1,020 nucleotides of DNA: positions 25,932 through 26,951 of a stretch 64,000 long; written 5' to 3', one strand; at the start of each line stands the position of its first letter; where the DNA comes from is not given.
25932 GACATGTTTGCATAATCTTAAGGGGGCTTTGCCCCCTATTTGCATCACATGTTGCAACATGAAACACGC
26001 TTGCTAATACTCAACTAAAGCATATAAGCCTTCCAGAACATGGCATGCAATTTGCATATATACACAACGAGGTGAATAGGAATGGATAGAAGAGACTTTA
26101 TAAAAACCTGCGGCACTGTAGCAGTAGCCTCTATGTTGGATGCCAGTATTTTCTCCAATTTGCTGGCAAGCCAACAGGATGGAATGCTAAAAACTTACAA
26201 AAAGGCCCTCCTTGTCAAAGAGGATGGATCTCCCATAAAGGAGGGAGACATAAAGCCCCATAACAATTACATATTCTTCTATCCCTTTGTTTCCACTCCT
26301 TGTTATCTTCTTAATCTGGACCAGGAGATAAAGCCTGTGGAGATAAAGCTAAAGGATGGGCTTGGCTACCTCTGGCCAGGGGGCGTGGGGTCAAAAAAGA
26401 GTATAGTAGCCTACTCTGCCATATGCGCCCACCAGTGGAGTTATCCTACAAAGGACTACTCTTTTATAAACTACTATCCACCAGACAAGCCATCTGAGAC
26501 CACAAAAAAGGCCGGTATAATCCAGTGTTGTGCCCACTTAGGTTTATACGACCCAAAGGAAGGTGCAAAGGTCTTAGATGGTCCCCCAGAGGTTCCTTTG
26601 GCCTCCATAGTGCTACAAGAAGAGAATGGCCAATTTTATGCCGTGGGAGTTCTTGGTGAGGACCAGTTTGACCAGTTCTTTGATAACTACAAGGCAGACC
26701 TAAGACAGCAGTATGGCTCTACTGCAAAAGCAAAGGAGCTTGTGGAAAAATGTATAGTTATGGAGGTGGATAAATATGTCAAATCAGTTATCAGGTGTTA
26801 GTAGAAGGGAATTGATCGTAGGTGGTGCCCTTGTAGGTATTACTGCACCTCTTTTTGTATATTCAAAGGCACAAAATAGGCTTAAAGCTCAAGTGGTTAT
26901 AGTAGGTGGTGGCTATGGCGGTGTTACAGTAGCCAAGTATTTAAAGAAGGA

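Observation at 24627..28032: Two Tat-exported FccB-type flavoproteins flanking a Tat-exported Rieske-like protein, with no cytochrome c partner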

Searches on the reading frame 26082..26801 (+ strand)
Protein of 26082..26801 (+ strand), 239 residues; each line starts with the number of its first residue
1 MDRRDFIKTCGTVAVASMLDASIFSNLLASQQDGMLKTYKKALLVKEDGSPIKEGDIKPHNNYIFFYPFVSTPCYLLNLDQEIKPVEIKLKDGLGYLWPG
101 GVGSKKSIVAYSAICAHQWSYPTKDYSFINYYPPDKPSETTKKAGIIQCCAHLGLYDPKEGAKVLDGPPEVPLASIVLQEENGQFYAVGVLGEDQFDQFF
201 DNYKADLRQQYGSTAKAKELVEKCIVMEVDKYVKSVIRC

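Call 3: search_protein_families(library=pfam, proteins=[window:26082-26801:+], max_evalue=1)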
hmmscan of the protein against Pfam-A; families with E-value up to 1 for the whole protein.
window:26082-26801:+ (239 aa): 1 family
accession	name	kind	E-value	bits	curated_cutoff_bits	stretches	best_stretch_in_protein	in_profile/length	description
PF00355.32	Rieske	-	0.019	15.3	20.3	1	103-175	31-86/88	Rieske [2Fe-2S] domain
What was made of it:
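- Pfam PF00355 scores below its cut-off (15.3 against 20.3 bits, call 3).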

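Call 4: search_protein_families(library=ncbifam, proteins=[window:26082-26801:+], max_evalue=1)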
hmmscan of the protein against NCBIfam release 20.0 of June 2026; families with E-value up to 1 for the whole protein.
window:26082-26801:+ (239 aa): 4 families
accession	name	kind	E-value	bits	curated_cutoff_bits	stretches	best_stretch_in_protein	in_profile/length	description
TIGR03171.1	soxL2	equivalog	2.9e-26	92.2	582.1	2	3-139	63-205/321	Rieske iron-sulfur protein SoxL2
TIGR02694.1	arsenite_ox_S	equivalog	1e-08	35.1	95.65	1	85-191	32-119/129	arsenate reductase (azurin) small subunit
TIGR01409.1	TAT_signal_seq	domain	0.0067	16.8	16.7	1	2-18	2-17/29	twin-arginine translocation signal domain-containing protein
NF005244.0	PRK06754.1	equivalog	0.17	11.1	281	1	3-62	21-79/214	methylthioribulose 1-phosphate dehydratase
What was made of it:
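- On Arsenite oxidase AioAB: Call 4: TIGR02694 scores 35.1 bits against a cut-off of 95.65.
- Closest known: Arsenite oxidase small subunit AioB. Different: TIGR02694 scores 35 bits against a cut-off of 95.65 (call 4).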

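Call 7: find_homologous_proteins(query=window:26082-26801:+)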
Query window:26082-26801:+ (239 aa): 296 proteins with E <= 0.001 among 659 candidates; the best 120 are listed.
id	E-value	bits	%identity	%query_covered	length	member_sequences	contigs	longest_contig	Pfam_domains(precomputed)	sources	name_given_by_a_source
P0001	3.7e-157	539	98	100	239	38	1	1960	-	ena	-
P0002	3.3e-141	487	87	100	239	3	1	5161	-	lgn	-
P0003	1.1e-132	459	81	100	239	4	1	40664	-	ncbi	ncbi:MAG: (2Fe-2S)-binding protein [Aquificaceae bacterium]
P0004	1.0e-127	443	76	100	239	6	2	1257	-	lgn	-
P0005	4.2e-127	441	75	100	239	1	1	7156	PF00355.33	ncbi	ncbi:MAG: Rieske 2Fe-2S domain-containing protein [Aquificaceae bacterium]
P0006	2.4e-126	438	77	100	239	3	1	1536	-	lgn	-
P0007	6.0e-126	437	78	100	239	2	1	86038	-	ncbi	-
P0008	1.8e-125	435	77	100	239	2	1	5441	-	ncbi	-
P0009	2.1e-125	435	78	100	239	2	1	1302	-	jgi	jgi:Rieske Fe-S protein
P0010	4.2e-125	434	77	100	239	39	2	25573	-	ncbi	-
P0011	4.4e-125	434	75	100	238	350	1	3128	-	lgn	-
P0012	2.4e-124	432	77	100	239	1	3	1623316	-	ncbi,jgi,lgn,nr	ncbi:MAG: (2Fe-2S)-binding protein [Acidobacteria bacterium]|jgi:Rieske Fe-S protein|nr:MAG: (2Fe-2S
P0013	1.9e-123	429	76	100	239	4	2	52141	-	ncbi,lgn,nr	ncbi:MAG: (2Fe-2S)-binding protein [Aquificaceae bacterium]|nr:(2Fe-2S)-binding protein [Aquificacea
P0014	1.4e-122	426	74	100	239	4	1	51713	-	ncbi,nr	ncbi:MAG: Rieske 2Fe-2S domain-containing protein [Aquificaceae bacterium]|nr:Rieske 2Fe-2S domain-c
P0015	3.1e-122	425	75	100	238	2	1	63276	PF00355.33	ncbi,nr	ncbi:Rieske 2Fe-2S domain-containing protein [Hydrogenobacter hydrogenophilus]|nr:Rieske 2Fe-2S doma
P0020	6.4e-120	417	74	100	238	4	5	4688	PF00355.33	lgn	-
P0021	1.0e-119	416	73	100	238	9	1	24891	PF00355.33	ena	-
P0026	2.1e-117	409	73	100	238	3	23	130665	PF00355.33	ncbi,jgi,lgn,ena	jgi:Rieske Fe-S protein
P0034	1.0e-107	377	67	100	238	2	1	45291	PF00355.33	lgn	-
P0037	1.3e-103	364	65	100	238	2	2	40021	PF00355.33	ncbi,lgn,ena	-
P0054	5.7e-88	312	57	100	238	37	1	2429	PF00355.33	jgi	-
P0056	4.1e-87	310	56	100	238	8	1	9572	PF00355.33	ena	-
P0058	1.1e-86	308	59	100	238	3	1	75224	PF00355.33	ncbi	-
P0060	1.7e-86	308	56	100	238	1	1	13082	PF00355.33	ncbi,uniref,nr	ncbi:Rieske 2Fe-2S domain-containing protein [Sulfurihydrogenibium sp.]|uniref:Rieske 2Fe-2S domain-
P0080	1.1e-67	246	49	100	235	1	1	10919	PF00355.33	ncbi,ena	-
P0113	3.7e-51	192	40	100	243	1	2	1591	PF00355.33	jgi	jgi:Rieske Fe-S protein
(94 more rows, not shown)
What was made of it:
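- On Rieske [2Fe-2S] proteins: Several close homologues do carry a precomputed PF00355 hit (call 7).
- On Arsenite oxidase AioAB: The automatic name 'arsenite oxidase small subunit' given to some homologues (call 7) is therefore wrong for this family.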

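Call 8: search_solved_structures(query=window:26082-26801:+, max_evalue=1, show_alignments=3)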
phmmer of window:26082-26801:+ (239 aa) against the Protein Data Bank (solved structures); distinct sequences matched with E-value up to 1: 14.
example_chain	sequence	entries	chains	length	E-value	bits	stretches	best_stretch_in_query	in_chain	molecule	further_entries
1jm1_A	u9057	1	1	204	7e-07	32.2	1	63-190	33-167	Rieske iron-sulfur protein soxF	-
3fou_A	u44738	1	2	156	2.4e-05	27.1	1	50-189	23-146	Quinol-cytochrome c reductase, Rieske iron-sulfur subunit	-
1nyk_A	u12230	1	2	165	3.3e-05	26.7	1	50-190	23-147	Rieske iron-sulfur protein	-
8rtl_B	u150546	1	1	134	0.00049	22.9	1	94-149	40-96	Arsenite oxidase subunit AioB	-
8rtl_D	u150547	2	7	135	0.00049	22.9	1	94-149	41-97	Arsenite oxidase subunit AioB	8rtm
8cgs_B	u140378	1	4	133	0.0012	21.6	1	94-148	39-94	AioB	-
8cff_B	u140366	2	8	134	0.0012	21.6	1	94-148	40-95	Arsenite oxidase subunit AioB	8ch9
5nqd_B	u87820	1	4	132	0.0054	19.4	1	94-190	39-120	Arsenite oxidase small subunit AioB Rieske [2Fe-2S] cluster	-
1g8k_B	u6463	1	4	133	0.0064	19.2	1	94-148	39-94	ARSENITE OXIDASE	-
1g8j_B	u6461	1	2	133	0.0072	19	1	94-148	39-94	ARSENITE OXIDASE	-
8ed4_B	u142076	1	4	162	0.0091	18.7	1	94-190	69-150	AroB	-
4aay_B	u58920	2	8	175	0.011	18.4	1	94-190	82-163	AROB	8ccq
8r3a_B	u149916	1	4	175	0.017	17.8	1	94-190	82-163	Arsenite oxidase small subunit AioB Rieske [2Fe-2S] cluster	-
21gi_A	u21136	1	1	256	0.089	15.5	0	173-205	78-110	A designed protein Three-twist Knot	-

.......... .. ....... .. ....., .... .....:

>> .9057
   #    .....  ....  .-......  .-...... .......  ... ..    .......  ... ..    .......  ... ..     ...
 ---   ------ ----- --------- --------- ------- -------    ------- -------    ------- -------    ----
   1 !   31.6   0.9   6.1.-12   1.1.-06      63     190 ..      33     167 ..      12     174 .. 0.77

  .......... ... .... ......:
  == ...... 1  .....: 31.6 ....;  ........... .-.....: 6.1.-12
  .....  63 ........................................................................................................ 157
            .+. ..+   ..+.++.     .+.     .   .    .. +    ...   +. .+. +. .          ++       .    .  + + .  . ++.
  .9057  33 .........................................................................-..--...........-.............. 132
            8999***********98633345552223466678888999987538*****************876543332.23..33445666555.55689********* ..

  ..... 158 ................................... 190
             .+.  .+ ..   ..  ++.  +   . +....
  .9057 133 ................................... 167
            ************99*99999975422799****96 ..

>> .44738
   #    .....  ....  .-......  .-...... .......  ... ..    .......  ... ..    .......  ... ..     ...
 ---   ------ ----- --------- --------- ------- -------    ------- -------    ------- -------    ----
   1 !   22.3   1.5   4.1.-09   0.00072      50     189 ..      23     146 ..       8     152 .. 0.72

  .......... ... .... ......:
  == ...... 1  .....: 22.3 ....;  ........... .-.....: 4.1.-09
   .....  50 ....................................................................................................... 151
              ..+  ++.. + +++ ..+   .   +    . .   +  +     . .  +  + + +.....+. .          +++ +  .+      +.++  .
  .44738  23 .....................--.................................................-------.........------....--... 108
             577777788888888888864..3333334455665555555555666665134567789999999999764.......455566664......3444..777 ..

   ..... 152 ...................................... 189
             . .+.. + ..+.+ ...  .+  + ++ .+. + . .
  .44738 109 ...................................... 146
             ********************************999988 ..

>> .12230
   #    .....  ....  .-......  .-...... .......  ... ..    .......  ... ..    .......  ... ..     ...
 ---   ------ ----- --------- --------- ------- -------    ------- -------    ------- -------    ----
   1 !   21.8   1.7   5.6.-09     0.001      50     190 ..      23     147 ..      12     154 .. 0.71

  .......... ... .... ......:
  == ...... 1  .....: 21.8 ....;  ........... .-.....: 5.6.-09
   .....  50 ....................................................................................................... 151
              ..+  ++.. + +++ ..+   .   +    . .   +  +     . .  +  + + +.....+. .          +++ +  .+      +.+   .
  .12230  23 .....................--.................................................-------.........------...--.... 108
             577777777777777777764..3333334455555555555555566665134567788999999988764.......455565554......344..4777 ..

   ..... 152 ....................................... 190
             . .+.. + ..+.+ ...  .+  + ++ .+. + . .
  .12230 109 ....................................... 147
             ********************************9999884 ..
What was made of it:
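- The ligand boxes align with SoxF (call 8).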

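Call 17: find_related_loci(query=A1, collection=genome_contigs, flank=8000)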
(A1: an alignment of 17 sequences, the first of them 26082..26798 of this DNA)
Query A1 (239 aa) in genome_contigs; peptide patterns used: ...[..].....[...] (x = any residue, [..] = any of these).
600 stretches matched a pattern (row limit reached: there are more); 577 encode a relative of the query (tblastn E <= 1e-3); the best 80 are kept; 80 distinct loci.
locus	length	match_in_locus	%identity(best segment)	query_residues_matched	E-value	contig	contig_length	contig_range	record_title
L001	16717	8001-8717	98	1-239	4e-160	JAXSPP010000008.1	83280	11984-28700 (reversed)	MAG: Candidatus Pampinifervens sinense isolate ZZQ_201901_bin_7 ZZQ_201901_bins_7_scaffold_8, whole genome shotgun seque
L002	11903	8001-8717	82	1-239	4e-138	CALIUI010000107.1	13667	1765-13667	MAG: uncultured Aquificaceae bacterium isolate S1_Bin_MAXBIN__048_sub_1 genome assembly, contig: c_000000112109, whole g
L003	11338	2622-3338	80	1-239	1e-133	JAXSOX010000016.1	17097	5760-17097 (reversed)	MAG: Aquificaceae bacterium isolate SRBZ_201705_bins_161 SRBZ_201705_bins_161_scaffold_16, whole genome shotgun sequence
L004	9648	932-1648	79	1-239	1e-132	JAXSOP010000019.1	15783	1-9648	MAG: Aquificaceae bacterium isolate JZ-3_201705_bins_120 JZ-3_201705_bins_120_scaffold_19, whole genome shotgun sequence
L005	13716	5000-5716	75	1-239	4e-129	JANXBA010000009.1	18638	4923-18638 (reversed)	MAG: Aquificaceae bacterium isolate SKYB2 k141_380582, whole genome shotgun sequence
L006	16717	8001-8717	77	1-239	2e-128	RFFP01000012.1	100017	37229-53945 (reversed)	MAG: Acidobacteria bacterium isolate J001 k99_261679, whole genome shotgun sequence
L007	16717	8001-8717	75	1-239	2e-127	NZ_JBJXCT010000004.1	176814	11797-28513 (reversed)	Hydrogenobacter sp. Uz 6-8 NODE_4_length_176814_cov_684.074348, whole genome shotgun sequence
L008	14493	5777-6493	77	1-239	6e-127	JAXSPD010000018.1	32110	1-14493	MAG: Candidatus Pampinifervens yunnanense isolate DRTY-6_201601_bin_61 DRTY-6_201601_bins_61_scaffold_18, whole genome s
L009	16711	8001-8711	76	1-239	1e-124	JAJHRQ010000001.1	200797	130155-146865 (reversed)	MAG: Thermocrinis sp. isolate Bin P10 scaffold_1_c1, whole genome shotgun sequence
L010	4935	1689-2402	73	1-239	1e-121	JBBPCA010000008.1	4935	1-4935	Hydrogenobacter sp. RSW1 NODE_25_length_4935_cov_26.181554, whole genome shotgun sequence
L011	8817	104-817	69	1-239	2e-116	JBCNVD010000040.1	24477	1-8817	MAG: Aquificaceae bacterium isolate DT_Bin_41 contig40, whole genome shotgun sequence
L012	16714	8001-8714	71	1-239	1e-115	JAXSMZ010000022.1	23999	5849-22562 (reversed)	MAG: Aquificaceae bacterium isolate QQ_201705_bins_10 QQ_201705_bins_10_scaffold_22, whole genome shotgun sequence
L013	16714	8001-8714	66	1-239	9e-112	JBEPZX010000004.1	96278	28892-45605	MAG: Aquificaceae bacterium isolate 03V1_S199.semibin_refined.046 NODE_216_length_96278_cov_16.911514, whole genome shot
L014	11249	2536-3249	65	1-239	6e-111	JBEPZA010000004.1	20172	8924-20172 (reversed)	MAG: Aquificaceae bacterium isolate 03V1_S199.metabat_sspec.045_sub NODE_1667_length_20172_cov_48.222549, whole genome s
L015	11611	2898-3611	65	1-239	4e-110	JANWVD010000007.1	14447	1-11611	MAG: Aquificaceae bacterium isolate SKYG107 NODE_7_length_14447_cov_3.223173, whole genome shotgun sequence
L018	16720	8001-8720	61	1-239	3e-102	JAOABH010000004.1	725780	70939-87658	MAG: Hydrogenothermaceae bacterium isolate SKW173 k141_1611692, whole genome shotgun sequence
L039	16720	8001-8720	44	1-238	3e-59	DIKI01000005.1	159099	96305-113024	MAG TPA_asm: Sulfurovum sp. UBA5622 UBA5622_contig_21053, whole genome shotgun sequence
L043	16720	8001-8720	41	1-238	1e-57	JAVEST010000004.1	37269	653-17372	MAG: Sulfurimonas sp. isolate BF1_67 scaffold_1052_c1_biofilm_2017, whole genome shotgun sequence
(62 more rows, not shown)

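Call 39: predict_structure(alignment_id=A2)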
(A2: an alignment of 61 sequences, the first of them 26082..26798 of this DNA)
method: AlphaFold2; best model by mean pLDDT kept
length: 239 residues; sequences in the alignment: 61
mean_pLDDT: 89.6   pTM: 0.84
mean pLDDT of the five models: 89.6, 89.1, 89.0, 88.4, 88.2
residues with pLDDT >= 90: 197; 70-90: 9; 50-70: 21; < 50: 12
segments of 3 or more residues with pLDDT < 50: 10-19
pLDDT, mean of each block of 10 residues (from residue 1): 51 45 57 81 97 97 98 98 95 91 97 95 95 96 97 96 96 97 96 94 95 97 97 94
secondary structure, 60 per line:
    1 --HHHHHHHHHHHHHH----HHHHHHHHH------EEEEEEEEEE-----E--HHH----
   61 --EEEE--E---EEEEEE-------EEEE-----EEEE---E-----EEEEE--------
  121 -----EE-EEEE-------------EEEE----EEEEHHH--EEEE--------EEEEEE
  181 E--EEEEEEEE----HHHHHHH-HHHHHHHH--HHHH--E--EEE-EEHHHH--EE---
elements in order: H3-16 H21-29 E36-45 E63-66 E73-78 E86-89 E95-98 E108-112 E129-132 E146-149 E154-157 E163-166 E175-181 E184-191 H196-202 H204-211 H214-217 E223-225 H229-232
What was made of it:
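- On Rieske [2Fe-2S] proteins: Call 39: pLDDT 89.6.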

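Call 42: fold_search(model_id=the predicted structure, library=pdb)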
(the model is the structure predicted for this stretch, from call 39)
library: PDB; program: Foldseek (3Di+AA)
matches with E <= 10: 492; with E <= 0.001: 41
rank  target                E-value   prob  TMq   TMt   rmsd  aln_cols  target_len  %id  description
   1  8rtl_B                1.3e-08  1.00  0.44  0.77   3.5       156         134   22  Af Aio C65F-C80G (released 2025-08-06)
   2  8cgs_B                1.8e-08  1.00  0.44  0.76   4.2       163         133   20  Crystal structure of arsenite oxidase from Alcaligenes faecalis (Af Aio) bound to antimony oxyanion (released 2023-07-12)
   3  8rtl_D                2.5e-08  1.00  0.44  0.76   3.5       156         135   22  Af Aio C65F-C80G (released 2025-08-06)
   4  1g8j_D                2.7e-08  1.00  0.44  0.80   3.6       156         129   21  CRYSTAL STRUCTURE ANALYSIS OF ARSENITE OXIDASE FROM ALCALIGENES FAECALIS (released 2000-12-13)
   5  1jm1                  4.0e-08  1.00  0.46  0.54   5.5       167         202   24  Crystal structure of the soluble domain of the Rieske protein II (soxF) from Sulfolobus acidocaldarius (released 2002-07-17)
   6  8cff_B                4.2e-08  1.00  0.44  0.76   4.2       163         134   20  Crystal structure of arsenite oxidase from Alcaligenes faecalis (Af Aio) bound to arsenite (released 2023-07-12)
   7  1g8j_B                4.5e-08  1.00  0.45  0.82   2.6       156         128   21  CRYSTAL STRUCTURE ANALYSIS OF ARSENITE OXIDASE FROM ALCALIGENES FAECALIS (released 2000-12-13)
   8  1g8k_B                7.1e-08  1.00  0.45  0.78   3.5       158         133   21  CRYSTAL STRUCTURE ANALYSIS OF ARSENITE OXIDASE FROM ALCALIGENES FAECALIS (released 2000-12-13)
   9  5nqd_B                1.1e-07  1.00  0.43  0.76   3.1       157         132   21  Arsenite oxidase AioAB from Rhizobium sp. str. NT-26 mutant AioBF108A (released 2018-05-30)
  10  8r3a_B                1.3e-07  1.00  0.44  0.76   3.7       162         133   20  NT-26 Arsenite oxidase B F108C-G123C (released 2025-05-21)
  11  8ed4_H                1.5e-07  1.00  0.42  0.75   2.6       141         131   23  Structure of the complex between the arsenite oxidase and its native electron acceptor cytochrome c552 from Pseudorhiz (released 2023-04-12)
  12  4aay_B                1.6e-07  1.00  0.44  0.76   3.6       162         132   20  Crystal Structure of the arsenite oxidase protein complex from Rhizobium species strain NT-26 (released 2012-12-12)
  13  1nyk_A                2.0e-06  1.00  0.40  0.58   6.9       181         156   19  Crystal Structure of the Rieske protein from Thermus thermophilus (released 2003-06-24)
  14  9gy6_M                1.5e-05  1.00  0.40  0.26  19.8       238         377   14  Mycobacterial cytochrome bc1:aa3 with inhibitor (released 2025-04-09)
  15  8ovc_M                1.8e-05  1.00  0.40  0.26  20.7       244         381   14  Respiratory supercomplex (III2-IV2) from Mycobacterium smegmatis (released 2024-07-17)
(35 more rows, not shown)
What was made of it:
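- On Rieske [2Fe-2S] proteins: Call 42: the top 13 Foldseek matches are all Rieske proteins (AioB, SoxF, Thermus Rieske), with E 1e-8 to 2e-6.
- Closest known: Arsenite oxidase small subunit AioB. Same: It is the best structural match of the model (target-normalised TM-score 0.77-0.82, call 42).
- The AlphaFold2 model (pLDDT 89.6, call 39) best matches AioB at target-normalised TM-score 0.77-0.82 (call 42). The fold match to AioB and SoxF is confident (call 42).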

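Call 43: search_protein_families(library=pfam, proteins=[L043:8736-9143:+, L039:8741-9154:+, L039:5090-5392:+, L039:7115-7603:+, L039:7616-7948:+, L018:6270-6581:+, L018:10113-10640:+, L018:11089-11556:+, L013:6939-7952:+], max_evalue=0.01)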
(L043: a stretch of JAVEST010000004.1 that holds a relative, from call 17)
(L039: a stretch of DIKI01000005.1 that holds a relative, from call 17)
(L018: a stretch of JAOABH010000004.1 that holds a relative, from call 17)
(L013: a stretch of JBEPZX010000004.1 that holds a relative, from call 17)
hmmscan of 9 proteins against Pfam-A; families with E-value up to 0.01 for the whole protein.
L043:8736-9143:+ (135 aa): 1 family
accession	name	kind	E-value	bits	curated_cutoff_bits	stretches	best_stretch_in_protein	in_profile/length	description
PF01322.25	Cytochrom_C_2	-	0.0065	17.9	26.5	0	82-130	71-118/121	Cytochrome C'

L039:8741-9154:+ (137 aa): 0 families

L039:5090-5392:+ (100 aa): 2 families
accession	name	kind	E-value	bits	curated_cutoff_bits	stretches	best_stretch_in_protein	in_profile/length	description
PF00034.26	Cytochrom_C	-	4.9e-08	34.6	21.3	1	19-100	2-90/90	Cytochrome c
PF13442.11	Cytochrome_CBB3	-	1.7e-07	31.9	27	1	18-96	3-68/68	Cytochrome C oxidase, cbb3-type, subunit III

L039:7115-7603:+ (162 aa): 2 families
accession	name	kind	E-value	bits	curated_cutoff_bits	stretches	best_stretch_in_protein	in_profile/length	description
PF13501.12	SoxY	-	3.3e-30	105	28.4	1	52-161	4-112/112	Sulfur oxidation protein SoxY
PF01880.24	Desulfoferrodox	-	0.0022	18.9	22.2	1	69-133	15-80/98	Desulfoferrodoxin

L039:7616-7948:+ (110 aa): 1 family
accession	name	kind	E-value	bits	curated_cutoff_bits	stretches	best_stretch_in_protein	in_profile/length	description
PF08770.17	SoxZ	-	4.3e-23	81.3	25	1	13-104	5-97/98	Sulphur oxidation protein SoxZ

L018:6270-6581:+ (103 aa): 2 families
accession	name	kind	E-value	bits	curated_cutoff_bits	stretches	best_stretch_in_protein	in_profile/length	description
PF00034.26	Cytochrom_C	-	1.1e-09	39.9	21.3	1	29-103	4-90/90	Cytochrome c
PF13442.11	Cytochrome_CBB3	-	3.7e-06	27.6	27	1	29-99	6-68/68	Cytochrome C oxidase, cbb3-type, subunit III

L018:10113-10640:+ (175 aa): 2 families
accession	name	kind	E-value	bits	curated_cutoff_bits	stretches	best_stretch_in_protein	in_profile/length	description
PF00034.26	Cytochrom_C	-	1.2e-06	30.2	21.3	1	69-174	1-89/90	Cytochrome c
PF13442.11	Cytochrome_CBB3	-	0.0026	18.5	27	1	69-134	3-45/68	Cytochrome C oxidase, cbb3-type, subunit III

L018:11089-11556:+ (155 aa): 2 families
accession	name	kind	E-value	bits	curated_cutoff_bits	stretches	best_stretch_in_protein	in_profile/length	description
PF13501.12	SoxY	-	7.2e-36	123.3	28.4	1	48-154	3-112/112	Sulfur oxidation protein SoxY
PF10518.14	TAT_signal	-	0.0016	18.7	22.7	1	1-20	2-21/21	TAT (twin-arginine translocation) pathway signal sequence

L013:6939-7952:+ (337 aa): 4 families
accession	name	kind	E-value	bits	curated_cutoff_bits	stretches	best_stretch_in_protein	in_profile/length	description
PF07732.21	Cu-oxidase_3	-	3.9e-43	146.7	21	2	84-199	6-118/119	Multicopper oxidase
PF07731.20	Cu-oxidase_2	-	1.9e-34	118.8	20.4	2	226-334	17-131/137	Multicopper oxidase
PF00394.28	Cu-oxidase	-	8e-20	72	21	1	206-336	2-153/157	Multicopper oxidase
PF13473.12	Cupredoxin_1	-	8.3e-05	23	27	0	244-334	36-103/104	Cupredoxin-like domain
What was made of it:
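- Tried and rejected: Only a weak, sub-threshold cytochrome c' Pfam hit supports a class II assignment (call 43).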
